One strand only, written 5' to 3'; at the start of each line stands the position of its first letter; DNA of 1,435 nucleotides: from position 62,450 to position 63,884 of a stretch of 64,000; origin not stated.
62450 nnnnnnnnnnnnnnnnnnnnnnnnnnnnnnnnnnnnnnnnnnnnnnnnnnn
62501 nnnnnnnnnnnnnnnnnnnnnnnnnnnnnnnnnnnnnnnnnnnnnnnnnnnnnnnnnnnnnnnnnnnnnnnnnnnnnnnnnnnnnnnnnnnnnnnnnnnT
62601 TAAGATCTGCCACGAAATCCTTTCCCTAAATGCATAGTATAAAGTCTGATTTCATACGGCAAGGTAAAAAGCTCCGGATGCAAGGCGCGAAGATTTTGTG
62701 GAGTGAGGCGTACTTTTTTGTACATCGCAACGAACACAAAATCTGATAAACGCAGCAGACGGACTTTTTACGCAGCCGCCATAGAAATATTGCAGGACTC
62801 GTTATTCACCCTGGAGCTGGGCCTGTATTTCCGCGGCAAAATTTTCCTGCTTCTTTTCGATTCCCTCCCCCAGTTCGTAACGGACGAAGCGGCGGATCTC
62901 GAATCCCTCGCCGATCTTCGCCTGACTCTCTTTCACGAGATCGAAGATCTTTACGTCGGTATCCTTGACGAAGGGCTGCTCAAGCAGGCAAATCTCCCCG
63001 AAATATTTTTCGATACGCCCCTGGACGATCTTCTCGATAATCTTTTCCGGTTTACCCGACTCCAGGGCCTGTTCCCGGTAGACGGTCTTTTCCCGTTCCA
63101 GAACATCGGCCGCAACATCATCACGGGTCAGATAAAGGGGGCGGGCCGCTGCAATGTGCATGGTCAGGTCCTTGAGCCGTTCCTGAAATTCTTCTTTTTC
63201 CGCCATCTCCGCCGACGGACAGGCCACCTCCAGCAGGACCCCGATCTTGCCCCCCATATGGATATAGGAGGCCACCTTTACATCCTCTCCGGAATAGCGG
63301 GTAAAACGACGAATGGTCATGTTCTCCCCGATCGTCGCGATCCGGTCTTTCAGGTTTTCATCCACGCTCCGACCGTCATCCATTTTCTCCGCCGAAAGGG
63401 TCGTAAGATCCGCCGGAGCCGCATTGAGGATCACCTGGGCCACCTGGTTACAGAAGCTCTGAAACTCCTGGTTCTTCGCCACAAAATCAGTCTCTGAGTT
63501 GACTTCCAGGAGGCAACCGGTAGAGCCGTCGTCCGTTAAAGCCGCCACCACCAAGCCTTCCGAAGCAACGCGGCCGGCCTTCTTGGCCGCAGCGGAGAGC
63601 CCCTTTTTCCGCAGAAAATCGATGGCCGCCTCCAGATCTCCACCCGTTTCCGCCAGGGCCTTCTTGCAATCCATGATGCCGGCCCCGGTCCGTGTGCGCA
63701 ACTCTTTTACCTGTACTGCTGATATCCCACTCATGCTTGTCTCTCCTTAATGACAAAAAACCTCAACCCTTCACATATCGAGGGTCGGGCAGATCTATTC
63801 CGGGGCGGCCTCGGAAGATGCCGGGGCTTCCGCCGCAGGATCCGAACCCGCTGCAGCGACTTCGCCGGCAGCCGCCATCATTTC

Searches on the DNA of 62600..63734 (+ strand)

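Call 8: search_rna_families(source=window, start=62600, end=62850, threshold=evalue, max_evalue=10, show_alignments=2)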
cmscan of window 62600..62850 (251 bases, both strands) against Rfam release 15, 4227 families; matches with E-value up to 10: 0.
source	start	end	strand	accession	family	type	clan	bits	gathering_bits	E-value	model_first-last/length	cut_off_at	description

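Call 92: search_dna_similar(query=window:62628-62798:+, collection=ecoli_genomes, mode=distant, max_evalue=0.01, max_rows=5)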
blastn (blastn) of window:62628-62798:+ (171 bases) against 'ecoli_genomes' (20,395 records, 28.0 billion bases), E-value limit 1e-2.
No match.

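Call 99: search_rna_families(sources=[L011, L014, L023, L025, L029, L035, L038, L032, L043], threshold=gathering)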
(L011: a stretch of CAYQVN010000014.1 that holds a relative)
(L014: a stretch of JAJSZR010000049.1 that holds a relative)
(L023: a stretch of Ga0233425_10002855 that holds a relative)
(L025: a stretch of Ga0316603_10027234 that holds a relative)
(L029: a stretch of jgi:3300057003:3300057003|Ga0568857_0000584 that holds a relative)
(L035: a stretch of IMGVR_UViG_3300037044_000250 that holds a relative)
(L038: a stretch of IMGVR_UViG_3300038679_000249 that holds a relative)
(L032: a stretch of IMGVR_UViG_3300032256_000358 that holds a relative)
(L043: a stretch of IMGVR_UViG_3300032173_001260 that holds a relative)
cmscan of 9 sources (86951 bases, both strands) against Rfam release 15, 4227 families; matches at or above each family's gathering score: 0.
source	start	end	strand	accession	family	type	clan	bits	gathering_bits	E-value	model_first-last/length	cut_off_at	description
